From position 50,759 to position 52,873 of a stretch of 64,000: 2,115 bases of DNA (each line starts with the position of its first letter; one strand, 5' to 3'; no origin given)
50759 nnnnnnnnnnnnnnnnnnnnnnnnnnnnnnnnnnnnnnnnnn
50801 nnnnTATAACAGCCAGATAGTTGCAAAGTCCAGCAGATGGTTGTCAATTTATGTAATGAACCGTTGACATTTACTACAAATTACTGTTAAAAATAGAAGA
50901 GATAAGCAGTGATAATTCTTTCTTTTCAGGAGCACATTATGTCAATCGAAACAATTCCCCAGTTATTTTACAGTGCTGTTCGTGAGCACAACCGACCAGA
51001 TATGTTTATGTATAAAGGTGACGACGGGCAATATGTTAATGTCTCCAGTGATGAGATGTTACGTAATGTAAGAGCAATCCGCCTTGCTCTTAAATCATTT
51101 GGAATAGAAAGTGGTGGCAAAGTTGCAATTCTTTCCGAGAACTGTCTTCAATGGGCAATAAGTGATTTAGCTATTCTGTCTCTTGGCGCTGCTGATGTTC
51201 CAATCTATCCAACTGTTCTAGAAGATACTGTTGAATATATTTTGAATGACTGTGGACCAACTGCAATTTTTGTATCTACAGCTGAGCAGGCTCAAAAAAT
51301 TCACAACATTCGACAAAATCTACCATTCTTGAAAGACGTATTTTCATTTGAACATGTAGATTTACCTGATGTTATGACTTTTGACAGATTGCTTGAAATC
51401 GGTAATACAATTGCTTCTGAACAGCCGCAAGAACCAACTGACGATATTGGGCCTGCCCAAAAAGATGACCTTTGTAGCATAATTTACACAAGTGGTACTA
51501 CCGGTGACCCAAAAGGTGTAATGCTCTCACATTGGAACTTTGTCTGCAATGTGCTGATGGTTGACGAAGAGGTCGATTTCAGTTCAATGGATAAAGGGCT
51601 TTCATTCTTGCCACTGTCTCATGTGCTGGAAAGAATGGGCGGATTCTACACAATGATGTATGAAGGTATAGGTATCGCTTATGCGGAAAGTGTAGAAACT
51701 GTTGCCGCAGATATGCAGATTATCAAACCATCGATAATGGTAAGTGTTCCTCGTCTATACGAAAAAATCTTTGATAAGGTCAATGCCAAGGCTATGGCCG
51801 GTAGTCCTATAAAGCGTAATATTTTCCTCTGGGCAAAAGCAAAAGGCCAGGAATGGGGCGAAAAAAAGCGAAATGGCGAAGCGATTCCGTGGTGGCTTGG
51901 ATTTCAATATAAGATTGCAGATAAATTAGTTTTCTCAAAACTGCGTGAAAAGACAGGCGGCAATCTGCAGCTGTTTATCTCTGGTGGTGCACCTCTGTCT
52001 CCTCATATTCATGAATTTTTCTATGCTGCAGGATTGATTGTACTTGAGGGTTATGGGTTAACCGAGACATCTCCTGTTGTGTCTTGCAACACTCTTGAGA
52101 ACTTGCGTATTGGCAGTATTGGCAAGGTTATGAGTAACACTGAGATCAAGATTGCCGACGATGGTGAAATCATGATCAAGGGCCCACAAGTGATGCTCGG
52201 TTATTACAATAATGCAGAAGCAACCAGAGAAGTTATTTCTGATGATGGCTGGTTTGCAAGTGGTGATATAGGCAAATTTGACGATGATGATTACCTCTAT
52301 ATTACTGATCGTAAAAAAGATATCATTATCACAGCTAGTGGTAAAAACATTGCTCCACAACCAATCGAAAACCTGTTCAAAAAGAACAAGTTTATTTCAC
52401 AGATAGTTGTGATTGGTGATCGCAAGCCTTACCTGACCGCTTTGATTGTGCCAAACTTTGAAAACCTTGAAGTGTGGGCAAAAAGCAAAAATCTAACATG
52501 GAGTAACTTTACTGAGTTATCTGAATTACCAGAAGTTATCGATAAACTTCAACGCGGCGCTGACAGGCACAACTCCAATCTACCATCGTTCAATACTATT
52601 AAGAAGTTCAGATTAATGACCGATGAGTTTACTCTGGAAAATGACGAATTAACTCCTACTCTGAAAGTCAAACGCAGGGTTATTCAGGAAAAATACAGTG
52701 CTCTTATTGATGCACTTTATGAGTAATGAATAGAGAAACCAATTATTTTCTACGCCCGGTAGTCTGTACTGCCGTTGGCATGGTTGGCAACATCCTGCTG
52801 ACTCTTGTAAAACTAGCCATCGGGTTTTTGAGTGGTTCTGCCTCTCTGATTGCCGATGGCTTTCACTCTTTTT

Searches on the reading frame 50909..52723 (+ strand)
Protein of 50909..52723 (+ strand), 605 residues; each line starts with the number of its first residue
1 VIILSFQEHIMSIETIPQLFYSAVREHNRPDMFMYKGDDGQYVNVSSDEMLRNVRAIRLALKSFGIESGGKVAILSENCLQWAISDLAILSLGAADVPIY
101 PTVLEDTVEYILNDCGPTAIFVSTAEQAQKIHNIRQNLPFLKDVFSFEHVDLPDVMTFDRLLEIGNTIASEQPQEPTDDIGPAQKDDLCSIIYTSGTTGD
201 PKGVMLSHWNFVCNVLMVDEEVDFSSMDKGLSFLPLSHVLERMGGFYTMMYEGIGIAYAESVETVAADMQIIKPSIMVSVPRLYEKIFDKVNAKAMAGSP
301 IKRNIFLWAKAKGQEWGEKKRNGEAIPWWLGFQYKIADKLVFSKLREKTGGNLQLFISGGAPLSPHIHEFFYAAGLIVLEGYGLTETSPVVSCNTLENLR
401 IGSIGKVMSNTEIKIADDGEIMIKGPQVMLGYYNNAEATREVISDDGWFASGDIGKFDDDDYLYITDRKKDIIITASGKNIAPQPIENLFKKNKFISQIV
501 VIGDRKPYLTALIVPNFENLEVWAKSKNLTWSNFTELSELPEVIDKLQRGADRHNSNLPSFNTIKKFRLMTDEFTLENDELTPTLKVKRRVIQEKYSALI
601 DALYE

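Call 71: search_protein_families(library=ncbifam, proteins=[window:50909-52723:+], max_evalue=1e-8)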
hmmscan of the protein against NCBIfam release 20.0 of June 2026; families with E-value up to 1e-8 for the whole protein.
window:50909-52723:+ (605 aa): 93 families (the best 25 are shown)
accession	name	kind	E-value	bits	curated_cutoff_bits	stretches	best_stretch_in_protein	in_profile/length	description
NF038343.1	ligase_FadD11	exception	2.1e-103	346.8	950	1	43-605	27-582/585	fatty acid--CoA ligase FadD11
NF004837.0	PRK06187.1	subfamily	6.5e-76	255.7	476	2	350-504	285-456/531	long-chain-fatty-acid--CoA ligase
NF004114.0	PRK05605.1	equivalog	2.2e-58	198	766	2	355-505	342-504/575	long-chain-fatty-acid--CoA ligase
NF005702.0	PRK07514.1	subfamily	1.6e-55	188.4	558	2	344-504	263-434/506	malonyl-CoA synthase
NF009233.0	PRK12583.1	subfamily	1.7e-54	185.2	832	2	379-503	347-483/558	fatty acid CoA ligase family protein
NF005801.1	PRK07656.1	equivalog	2.3e-54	184.9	657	2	377-503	307-436/500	FadD3 family acyl-CoA ligase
TIGR01923.1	menE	equivalog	6.9e-51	173.5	330.15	2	349-504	222-382/442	o-succinylbenzoate--CoA ligase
NF041592.1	carboxyl_red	equivalog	1.3e-49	168.8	1300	2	338-605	357-620/1160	carboxylic acid reductase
NF052269.1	Staph_lig_FadD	equivalog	1.5e-49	168.7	650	2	347-507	261-430/499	long-chain-fatty-acid--CoA ligase FadD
NF002966.0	PRK03640.1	equivalog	3.8e-49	167.6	556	2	347-504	250-416/483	o-succinylbenzoate--CoA ligase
NF005307.0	PRK06839.1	equivalog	6.4e-49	166.9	748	2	351-506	264-429/496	o-succinylbenzoate--CoA ligase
NF006181.0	PRK08314.1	subfamily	2.3e-48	164.8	705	2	45-254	50-272/563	long-chain-fatty-acid--CoA ligase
NF006523.0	PRK08974.1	equivalog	1e-47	162.5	884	1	351-505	325-489/561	long-chain-fatty-acid--CoA ligase FadD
NF006182.0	PRK08316.1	subfamily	2.6e-47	161.5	663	2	48-243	40-228/523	fatty acyl-CoA synthetase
NF005463.0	PRK07059.1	subfamily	2.9e-47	161.3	869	1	353-503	329-490/557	long-chain-fatty-acid--CoA ligase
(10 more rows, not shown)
